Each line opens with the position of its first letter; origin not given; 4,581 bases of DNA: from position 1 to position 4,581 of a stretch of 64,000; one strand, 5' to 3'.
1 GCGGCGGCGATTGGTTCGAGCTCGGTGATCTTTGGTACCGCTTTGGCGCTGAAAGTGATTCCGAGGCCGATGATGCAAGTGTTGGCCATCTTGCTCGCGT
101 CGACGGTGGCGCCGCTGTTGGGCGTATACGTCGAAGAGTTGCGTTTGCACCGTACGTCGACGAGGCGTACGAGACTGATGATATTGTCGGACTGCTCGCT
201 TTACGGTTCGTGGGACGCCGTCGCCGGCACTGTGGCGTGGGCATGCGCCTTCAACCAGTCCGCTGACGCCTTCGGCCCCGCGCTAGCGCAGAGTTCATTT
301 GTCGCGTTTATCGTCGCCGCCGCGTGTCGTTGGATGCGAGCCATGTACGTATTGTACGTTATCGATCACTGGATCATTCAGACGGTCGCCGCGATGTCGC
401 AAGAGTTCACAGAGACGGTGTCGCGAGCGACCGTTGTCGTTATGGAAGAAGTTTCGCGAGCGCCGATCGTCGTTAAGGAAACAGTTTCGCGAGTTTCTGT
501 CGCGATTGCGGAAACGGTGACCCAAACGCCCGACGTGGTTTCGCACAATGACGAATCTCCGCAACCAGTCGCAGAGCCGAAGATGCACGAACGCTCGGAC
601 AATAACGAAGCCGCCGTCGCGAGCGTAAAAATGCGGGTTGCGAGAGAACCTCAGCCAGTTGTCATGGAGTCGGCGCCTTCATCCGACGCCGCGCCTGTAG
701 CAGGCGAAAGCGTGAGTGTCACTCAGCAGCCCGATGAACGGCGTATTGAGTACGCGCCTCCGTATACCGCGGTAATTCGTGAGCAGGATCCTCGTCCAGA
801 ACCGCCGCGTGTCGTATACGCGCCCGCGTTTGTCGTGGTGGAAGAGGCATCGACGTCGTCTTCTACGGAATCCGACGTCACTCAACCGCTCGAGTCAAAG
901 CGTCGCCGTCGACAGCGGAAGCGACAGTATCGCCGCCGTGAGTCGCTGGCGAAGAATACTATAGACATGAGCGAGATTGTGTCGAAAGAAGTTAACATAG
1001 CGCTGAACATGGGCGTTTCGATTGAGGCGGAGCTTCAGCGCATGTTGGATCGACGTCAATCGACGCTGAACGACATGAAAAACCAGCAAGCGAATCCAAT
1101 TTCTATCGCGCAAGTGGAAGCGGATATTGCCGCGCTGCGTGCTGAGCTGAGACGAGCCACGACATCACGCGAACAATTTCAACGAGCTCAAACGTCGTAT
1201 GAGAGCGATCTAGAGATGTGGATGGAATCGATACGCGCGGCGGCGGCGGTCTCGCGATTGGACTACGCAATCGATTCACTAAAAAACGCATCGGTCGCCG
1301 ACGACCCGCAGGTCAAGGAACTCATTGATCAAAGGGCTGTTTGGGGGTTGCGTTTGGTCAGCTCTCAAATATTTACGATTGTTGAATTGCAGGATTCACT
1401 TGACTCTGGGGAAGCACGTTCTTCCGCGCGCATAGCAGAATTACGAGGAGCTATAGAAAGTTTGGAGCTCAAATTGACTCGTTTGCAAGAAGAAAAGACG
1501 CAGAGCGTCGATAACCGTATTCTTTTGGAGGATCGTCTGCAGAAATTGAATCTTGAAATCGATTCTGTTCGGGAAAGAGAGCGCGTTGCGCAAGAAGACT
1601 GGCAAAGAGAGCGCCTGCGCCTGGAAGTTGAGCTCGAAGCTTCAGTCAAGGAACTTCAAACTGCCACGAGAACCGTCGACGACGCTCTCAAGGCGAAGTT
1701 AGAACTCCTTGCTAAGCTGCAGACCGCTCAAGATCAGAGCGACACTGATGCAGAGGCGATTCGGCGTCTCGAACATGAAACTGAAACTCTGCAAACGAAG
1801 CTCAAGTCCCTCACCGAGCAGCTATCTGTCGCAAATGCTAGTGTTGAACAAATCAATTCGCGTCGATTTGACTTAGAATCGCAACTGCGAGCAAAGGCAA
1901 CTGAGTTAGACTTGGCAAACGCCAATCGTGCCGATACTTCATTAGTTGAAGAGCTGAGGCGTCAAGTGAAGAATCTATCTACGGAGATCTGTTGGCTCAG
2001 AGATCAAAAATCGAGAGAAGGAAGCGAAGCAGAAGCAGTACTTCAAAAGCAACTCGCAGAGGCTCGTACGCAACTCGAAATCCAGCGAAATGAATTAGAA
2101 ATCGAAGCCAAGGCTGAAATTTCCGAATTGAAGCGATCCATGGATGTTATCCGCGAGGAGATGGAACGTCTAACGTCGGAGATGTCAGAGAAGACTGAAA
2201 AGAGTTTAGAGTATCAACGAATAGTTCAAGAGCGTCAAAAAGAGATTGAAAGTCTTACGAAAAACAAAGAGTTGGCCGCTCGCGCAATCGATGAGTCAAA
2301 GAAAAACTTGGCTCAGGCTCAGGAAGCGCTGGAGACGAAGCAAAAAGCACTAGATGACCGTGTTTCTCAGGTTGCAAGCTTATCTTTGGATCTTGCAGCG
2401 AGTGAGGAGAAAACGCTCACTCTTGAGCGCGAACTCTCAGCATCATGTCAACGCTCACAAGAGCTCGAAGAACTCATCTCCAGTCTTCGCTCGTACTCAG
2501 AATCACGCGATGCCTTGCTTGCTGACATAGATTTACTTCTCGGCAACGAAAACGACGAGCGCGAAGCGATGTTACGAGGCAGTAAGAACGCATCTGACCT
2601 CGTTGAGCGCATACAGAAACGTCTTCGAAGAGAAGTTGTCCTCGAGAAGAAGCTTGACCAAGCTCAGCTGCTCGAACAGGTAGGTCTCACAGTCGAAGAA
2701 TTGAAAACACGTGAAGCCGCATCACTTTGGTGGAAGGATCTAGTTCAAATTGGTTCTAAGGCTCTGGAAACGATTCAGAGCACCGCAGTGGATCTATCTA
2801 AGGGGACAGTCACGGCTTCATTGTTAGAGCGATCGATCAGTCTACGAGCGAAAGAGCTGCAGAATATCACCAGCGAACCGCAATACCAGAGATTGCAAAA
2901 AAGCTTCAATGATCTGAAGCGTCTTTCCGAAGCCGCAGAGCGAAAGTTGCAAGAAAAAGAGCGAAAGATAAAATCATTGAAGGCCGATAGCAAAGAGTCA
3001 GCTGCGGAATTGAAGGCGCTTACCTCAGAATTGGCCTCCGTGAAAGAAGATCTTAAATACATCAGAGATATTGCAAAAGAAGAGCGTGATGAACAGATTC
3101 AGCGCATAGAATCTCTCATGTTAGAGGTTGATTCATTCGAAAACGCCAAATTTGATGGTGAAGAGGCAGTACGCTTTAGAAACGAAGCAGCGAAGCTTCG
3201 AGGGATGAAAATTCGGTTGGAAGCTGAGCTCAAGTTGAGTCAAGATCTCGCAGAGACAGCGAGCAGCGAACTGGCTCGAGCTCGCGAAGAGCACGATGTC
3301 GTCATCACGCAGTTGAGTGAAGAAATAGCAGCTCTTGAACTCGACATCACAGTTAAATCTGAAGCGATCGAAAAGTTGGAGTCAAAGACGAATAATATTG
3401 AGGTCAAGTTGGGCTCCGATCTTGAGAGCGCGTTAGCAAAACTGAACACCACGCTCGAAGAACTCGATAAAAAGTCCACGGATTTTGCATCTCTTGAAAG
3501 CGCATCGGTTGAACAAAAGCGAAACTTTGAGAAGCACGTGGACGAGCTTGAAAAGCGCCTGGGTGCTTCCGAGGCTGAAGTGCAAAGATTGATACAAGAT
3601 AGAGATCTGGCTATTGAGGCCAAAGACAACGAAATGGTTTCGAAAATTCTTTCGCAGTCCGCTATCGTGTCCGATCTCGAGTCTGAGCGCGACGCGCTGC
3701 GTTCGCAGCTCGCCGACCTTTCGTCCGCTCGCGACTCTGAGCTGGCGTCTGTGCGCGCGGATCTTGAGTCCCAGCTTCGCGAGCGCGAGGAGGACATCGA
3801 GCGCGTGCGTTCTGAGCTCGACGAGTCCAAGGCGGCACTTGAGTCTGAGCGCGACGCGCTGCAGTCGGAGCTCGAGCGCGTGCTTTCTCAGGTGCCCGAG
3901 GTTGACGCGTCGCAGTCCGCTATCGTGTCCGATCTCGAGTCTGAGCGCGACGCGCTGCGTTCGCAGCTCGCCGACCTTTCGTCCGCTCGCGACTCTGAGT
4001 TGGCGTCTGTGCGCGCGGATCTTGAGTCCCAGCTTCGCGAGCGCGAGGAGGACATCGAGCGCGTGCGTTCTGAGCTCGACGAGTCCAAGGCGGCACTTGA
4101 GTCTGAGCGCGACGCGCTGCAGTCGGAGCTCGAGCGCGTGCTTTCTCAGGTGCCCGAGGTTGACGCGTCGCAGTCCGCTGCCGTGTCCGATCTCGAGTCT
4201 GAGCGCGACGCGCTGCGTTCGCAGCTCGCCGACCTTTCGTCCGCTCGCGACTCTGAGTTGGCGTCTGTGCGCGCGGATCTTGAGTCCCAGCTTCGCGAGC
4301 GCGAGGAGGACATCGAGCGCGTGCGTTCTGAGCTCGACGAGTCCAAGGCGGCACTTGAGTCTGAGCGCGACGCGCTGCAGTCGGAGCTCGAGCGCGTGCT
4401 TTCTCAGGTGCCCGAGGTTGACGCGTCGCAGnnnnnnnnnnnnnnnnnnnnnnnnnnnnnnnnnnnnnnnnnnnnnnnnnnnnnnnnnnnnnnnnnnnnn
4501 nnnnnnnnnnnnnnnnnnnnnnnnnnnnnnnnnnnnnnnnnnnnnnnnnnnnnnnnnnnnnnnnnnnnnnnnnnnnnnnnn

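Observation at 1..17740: Giant (about 5,900 aa) repeat-built coiled-coil protein with hydrophobic N-terminus and C-terminal starch-binding module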

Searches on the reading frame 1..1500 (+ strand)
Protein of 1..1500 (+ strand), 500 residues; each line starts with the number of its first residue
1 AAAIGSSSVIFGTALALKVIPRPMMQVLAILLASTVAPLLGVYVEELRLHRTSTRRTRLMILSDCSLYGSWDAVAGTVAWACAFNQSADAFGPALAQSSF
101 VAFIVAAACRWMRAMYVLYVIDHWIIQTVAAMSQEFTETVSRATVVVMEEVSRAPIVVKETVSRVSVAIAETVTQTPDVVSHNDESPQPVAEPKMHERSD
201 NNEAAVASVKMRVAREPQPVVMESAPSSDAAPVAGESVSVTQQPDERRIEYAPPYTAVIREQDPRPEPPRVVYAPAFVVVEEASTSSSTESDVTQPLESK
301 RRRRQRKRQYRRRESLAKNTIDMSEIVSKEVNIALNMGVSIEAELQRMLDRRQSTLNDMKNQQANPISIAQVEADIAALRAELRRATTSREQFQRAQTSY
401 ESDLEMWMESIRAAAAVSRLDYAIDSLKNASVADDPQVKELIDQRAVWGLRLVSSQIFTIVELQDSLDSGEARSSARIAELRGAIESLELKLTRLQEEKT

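Call 5: search_protein_families(library=pfam, proteins=[window:1-1200:+], max_evalue=1)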
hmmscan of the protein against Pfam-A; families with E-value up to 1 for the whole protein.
window:1-1200:+ (400 aa): 1 family
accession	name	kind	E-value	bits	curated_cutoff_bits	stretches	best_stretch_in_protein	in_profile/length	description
PF14087.12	DUF4267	-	0.58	10.6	27.8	1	66-128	39-101/110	Domain of unknown function (DUF4267)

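Call 18: find_homologous_proteins(query=window:1-1500:+)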
Query window:1-1500:+ (500 aa): 1 proteins with E <= 0.001 among 8000 candidates.
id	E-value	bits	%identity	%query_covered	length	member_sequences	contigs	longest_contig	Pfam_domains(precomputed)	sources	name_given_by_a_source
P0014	2.5e-68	250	52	50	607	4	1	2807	-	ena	-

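Call 20: find_encoding_contigs(protein=P0014, flank=10000)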
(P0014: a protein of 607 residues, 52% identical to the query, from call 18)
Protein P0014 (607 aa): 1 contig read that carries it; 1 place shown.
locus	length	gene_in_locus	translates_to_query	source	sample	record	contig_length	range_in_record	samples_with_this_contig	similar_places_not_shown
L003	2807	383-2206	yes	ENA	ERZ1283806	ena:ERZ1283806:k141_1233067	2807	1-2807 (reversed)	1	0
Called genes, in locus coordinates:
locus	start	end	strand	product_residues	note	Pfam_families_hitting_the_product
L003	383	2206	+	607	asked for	-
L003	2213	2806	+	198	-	?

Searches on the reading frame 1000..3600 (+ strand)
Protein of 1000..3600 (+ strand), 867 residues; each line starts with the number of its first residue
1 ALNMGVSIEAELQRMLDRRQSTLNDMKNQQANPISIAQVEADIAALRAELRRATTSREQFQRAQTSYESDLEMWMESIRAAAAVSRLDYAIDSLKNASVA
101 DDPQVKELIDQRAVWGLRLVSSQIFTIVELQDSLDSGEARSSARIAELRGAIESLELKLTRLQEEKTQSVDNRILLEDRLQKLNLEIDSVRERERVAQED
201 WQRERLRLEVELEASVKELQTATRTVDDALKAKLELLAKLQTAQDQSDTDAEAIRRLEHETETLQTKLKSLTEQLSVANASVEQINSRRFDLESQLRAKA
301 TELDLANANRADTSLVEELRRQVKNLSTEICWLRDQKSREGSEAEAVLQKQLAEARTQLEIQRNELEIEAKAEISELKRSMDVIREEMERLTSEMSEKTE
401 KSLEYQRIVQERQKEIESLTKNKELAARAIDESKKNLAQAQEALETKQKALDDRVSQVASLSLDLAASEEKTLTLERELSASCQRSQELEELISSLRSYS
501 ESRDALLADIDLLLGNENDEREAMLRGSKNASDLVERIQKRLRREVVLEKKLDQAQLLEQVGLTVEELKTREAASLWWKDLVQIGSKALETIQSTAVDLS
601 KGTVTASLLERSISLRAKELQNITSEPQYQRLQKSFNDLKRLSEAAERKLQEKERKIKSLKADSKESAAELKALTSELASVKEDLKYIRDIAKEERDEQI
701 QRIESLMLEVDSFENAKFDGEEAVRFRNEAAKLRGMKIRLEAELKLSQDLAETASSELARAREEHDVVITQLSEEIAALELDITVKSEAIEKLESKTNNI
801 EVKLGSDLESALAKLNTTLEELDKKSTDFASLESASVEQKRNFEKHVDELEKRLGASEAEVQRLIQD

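Call 5: search_protein_families(library=pfam, proteins=[window:1000-3600:+], max_evalue=1)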
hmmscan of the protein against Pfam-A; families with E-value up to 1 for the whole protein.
window:1000-3600:+ (867 aa): 3 families
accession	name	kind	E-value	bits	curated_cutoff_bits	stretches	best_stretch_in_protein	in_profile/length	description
PF09787.14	Golgin_A5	-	0.005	16.9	31.7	1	632-826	5-194/305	Golgin subfamily A member 5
PF25764.1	KIF21A_4th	-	0.0062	16.7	33.1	1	752-864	6-116/183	KIF21A-like domain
PF17072.10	Spike_torovirin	-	0.57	8.5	35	0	766-828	876-934/1272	Torovirinae spike glycoprotein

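Call 71: search_solved_structures(query=window:1300-3600:+, max_evalue=0.001)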
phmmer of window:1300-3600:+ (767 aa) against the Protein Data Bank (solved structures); distinct sequences matched with E-value up to 0.001: 0.

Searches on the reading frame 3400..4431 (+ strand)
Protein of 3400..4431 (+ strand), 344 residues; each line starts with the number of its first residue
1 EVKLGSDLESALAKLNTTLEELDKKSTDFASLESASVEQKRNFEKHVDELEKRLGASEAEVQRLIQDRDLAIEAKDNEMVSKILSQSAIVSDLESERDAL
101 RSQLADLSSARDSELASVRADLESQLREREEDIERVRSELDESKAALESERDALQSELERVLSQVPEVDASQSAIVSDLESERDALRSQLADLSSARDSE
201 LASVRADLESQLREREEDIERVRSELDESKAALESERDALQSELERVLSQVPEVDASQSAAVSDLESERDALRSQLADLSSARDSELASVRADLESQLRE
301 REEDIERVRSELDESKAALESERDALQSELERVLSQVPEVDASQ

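Call 68: predict_structure(protein=window:3400-4431:+)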
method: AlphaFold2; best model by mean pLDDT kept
length: 344 residues; sequences in the alignment: 1
mean_pLDDT: 84.1   pTM: 0.24
mean pLDDT of the five models: 84.1, 75.9, 74.1, 72.6, 71.3
residues with pLDDT >= 90: 143; 70-90: 160; 50-70: 18; < 50: 23
segments of 3 or more residues with pLDDT < 50: 165-172, 251-259, 339-344
pLDDT, mean of each block of 10 residues (from residue 1): 75 89 90 91 94 94 93 88 80 89 90 90 94 94 91 86 55 65 84 86 90 92 93 90 76 43 71 87 87 92 93 90 87 66 40
secondary structure, 60 per line:
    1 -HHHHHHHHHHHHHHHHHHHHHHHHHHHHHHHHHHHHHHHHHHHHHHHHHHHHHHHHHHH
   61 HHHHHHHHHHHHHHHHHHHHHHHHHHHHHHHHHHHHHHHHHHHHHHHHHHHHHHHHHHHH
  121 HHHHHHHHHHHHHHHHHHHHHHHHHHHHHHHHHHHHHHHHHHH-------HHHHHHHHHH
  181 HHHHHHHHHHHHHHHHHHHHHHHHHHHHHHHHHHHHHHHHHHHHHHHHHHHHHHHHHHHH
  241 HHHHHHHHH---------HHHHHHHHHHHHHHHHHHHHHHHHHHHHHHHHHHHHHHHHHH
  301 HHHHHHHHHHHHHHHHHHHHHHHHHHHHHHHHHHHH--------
elements in order: H2-163 H171-249 H259-336
